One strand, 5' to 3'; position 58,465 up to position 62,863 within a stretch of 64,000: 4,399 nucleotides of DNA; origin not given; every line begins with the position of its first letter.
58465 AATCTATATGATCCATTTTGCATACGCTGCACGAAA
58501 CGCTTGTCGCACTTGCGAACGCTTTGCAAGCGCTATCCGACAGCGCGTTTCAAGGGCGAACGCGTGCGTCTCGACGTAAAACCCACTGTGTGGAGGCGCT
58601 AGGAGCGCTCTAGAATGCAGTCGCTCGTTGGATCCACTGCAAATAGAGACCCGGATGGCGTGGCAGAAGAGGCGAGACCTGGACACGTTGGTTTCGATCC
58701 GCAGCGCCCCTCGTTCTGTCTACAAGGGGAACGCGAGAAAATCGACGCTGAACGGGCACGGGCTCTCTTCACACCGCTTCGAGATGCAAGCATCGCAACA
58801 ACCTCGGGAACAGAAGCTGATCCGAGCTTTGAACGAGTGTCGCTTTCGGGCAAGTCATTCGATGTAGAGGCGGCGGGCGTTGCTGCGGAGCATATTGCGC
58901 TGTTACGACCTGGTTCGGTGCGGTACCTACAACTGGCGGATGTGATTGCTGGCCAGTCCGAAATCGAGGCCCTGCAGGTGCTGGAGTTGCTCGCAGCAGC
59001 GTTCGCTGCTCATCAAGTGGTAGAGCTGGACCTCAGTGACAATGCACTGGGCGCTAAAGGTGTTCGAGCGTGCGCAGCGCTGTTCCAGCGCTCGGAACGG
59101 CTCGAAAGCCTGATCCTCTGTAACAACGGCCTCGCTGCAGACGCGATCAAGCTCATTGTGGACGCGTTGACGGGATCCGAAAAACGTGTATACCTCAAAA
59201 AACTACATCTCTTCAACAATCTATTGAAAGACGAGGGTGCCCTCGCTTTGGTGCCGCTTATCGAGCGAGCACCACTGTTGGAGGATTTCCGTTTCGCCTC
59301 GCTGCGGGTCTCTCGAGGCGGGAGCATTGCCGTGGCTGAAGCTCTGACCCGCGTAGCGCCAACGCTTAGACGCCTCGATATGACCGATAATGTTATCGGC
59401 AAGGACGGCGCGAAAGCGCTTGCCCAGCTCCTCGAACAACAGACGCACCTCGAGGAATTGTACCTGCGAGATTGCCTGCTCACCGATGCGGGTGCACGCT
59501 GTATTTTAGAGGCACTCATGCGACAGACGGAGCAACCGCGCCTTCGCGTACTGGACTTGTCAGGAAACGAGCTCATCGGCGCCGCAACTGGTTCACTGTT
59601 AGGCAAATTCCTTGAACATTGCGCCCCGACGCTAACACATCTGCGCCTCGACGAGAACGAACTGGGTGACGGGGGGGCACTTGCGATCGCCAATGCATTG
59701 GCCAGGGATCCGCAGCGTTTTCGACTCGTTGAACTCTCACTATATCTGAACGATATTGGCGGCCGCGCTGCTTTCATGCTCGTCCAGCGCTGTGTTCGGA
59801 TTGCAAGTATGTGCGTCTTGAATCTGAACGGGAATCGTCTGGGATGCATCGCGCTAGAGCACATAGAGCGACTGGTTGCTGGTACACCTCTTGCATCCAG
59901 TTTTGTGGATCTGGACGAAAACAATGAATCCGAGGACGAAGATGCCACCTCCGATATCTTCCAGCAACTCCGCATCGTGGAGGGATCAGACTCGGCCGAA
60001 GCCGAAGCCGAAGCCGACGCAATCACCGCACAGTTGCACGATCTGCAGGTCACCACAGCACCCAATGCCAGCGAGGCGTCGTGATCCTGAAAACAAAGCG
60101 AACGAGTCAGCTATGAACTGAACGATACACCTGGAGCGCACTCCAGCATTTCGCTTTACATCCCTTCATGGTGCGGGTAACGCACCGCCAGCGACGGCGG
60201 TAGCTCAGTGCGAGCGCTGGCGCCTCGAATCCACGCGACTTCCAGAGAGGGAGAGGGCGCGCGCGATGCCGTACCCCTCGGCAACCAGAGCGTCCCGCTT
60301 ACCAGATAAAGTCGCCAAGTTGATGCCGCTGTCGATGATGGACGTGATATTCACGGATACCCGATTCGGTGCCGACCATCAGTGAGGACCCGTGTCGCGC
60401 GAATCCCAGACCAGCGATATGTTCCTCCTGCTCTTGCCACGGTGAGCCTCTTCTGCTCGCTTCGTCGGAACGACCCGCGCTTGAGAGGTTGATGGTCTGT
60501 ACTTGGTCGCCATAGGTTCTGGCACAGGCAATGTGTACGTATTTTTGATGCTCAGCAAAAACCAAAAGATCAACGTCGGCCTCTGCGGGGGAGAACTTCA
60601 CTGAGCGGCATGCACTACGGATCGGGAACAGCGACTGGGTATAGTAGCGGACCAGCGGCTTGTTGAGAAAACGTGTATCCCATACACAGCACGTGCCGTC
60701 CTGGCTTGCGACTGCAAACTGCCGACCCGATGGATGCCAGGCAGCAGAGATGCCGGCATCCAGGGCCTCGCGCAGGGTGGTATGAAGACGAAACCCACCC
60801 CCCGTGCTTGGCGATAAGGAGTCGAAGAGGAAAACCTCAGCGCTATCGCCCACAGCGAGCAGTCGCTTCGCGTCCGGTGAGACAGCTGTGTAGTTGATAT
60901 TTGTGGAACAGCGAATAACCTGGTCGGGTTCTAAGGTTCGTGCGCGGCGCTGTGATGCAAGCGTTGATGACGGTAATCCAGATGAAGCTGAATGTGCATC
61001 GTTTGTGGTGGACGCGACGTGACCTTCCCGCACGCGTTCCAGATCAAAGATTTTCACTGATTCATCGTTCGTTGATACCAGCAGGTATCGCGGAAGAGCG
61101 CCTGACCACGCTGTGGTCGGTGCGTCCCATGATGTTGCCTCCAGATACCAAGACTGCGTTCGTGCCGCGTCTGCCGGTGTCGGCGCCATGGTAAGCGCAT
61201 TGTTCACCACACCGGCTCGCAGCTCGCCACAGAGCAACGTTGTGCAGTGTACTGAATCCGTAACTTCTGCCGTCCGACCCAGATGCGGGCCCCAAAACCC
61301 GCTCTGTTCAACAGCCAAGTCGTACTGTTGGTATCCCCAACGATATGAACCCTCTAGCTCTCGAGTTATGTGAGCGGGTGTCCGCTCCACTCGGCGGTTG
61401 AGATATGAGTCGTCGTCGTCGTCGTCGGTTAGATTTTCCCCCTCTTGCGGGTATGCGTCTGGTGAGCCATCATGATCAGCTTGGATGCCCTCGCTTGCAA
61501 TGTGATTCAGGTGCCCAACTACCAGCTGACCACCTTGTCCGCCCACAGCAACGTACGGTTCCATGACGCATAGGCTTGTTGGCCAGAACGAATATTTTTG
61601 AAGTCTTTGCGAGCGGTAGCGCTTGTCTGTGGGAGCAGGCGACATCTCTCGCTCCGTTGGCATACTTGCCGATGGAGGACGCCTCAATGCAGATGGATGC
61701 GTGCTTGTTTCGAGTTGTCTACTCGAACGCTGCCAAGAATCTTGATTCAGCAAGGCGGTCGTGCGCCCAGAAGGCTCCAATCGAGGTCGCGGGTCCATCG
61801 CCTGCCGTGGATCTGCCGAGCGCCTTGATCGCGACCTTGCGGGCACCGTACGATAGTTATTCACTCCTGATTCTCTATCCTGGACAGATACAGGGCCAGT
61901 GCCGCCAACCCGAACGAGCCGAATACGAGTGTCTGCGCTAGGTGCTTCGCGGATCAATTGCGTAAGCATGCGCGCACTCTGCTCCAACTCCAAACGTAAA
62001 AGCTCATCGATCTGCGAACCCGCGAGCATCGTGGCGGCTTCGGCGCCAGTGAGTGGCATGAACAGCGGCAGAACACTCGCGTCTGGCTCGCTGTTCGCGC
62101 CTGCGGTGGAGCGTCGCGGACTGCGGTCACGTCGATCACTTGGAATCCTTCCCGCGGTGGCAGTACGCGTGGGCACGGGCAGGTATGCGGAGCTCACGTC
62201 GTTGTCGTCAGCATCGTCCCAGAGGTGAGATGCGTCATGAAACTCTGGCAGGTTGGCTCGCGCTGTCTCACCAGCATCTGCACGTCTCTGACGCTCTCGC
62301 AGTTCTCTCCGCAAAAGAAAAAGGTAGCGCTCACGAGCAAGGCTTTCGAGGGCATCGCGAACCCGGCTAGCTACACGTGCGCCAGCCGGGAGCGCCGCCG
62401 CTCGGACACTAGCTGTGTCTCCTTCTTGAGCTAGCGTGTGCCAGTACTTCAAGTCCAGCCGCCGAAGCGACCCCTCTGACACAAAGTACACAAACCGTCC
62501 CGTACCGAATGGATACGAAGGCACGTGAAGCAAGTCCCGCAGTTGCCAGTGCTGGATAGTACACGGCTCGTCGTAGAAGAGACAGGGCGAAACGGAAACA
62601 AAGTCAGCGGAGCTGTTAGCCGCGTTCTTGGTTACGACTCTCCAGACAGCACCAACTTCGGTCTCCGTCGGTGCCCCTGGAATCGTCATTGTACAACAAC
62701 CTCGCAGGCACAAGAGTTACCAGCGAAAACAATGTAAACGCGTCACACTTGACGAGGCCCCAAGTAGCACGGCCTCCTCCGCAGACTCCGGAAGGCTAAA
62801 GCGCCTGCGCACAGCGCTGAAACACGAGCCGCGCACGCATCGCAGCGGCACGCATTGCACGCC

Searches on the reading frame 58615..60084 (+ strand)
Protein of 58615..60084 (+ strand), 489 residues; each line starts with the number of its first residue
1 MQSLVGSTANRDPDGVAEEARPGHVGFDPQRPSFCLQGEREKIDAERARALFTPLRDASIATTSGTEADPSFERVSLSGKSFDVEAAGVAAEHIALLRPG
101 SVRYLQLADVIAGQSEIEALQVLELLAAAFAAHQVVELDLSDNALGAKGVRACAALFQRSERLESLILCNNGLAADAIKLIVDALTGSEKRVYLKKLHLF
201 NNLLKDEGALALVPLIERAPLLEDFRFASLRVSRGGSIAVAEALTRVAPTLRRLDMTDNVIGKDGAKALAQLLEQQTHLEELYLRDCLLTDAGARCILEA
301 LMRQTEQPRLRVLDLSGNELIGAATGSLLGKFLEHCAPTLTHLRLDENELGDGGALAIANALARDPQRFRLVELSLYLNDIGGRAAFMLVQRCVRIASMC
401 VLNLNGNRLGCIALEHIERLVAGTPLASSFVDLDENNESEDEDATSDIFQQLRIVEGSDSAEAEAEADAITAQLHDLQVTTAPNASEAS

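Call 33: search_protein_families(library=pfam, proteins=[window:58615-60084:+], max_evalue=0.001)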
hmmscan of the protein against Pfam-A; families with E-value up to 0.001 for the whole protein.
window:58615-60084:+ (489 aa): 3 families
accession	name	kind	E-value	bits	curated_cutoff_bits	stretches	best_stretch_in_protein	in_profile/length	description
PF13516.12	LRR_6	-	6.3e-25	85.7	23.4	1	249-270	3-24/24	Leucine Rich repeat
PF00560.39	LRR_1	-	2e-10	39.2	20.6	0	309-322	1-14/23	Leucine Rich Repeat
PF12799.13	LRR_4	-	7.5e-08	32.8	27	0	277-322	1-37/44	Leucine Rich repeats (2 copies)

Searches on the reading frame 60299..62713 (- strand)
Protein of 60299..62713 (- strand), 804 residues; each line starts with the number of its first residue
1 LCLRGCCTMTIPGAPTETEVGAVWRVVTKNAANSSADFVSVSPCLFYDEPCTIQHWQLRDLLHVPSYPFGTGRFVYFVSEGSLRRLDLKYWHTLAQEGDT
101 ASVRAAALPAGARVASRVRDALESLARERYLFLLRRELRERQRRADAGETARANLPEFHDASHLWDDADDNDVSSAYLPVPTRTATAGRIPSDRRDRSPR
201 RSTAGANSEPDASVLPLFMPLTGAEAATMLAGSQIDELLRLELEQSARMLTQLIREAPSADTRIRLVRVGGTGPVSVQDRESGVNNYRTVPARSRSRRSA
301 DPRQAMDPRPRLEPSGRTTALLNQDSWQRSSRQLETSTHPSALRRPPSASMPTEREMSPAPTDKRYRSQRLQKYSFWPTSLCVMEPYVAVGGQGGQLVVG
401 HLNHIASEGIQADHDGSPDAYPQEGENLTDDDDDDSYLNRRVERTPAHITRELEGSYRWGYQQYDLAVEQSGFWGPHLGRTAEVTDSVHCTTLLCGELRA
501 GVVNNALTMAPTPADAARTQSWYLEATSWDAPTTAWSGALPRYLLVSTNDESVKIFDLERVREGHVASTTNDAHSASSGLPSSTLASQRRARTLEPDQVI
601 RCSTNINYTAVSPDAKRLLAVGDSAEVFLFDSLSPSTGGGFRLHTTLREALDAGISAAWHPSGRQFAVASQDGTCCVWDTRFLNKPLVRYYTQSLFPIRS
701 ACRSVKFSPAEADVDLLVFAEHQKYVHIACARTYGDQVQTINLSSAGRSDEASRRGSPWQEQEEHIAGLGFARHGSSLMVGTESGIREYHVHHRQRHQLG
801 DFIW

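Call 33: search_protein_families(library=pfam, proteins=[window:60299-62713:-], max_evalue=0.001)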
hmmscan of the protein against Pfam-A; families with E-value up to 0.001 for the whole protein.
window:60299-62713:- (804 aa): 7 families
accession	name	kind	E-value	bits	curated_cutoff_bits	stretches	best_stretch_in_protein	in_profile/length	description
PF25174.1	Beta-prop_THOC3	-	1.7e-09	37.5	305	1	535-745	53-255/272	THOC3 beta-propeller domain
PF10313.15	DUF2415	-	7.8e-09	35.8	20.5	1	701-733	2-34/43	Uncharacterised protein domain (DUF2415)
PF24807.1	WD40_CDC20-Fz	-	2.6e-07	30.7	200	1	645-713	129-191/292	CDC20/Fizzy WD40 domain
PF23414.1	Beta-prop_EML_2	-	3.2e-07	30.4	90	1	610-731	5-110/266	Echinoderm microtubule-associated protein second beta-propeller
PF00400.38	WD40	-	3.4e-07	31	27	1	655-679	14-39/39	WD domain, G-beta repeat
PF24817.1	WD40_WDHD1_1st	-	0.00016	21.4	109.9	0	603-681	178-252/291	WDHD1 first WD40 domain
PF12894.13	ANAPC4_WD40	-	0.00027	21.6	22.9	0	657-679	44-66/91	Anaphase-promoting complex subunit 4 WD40 domain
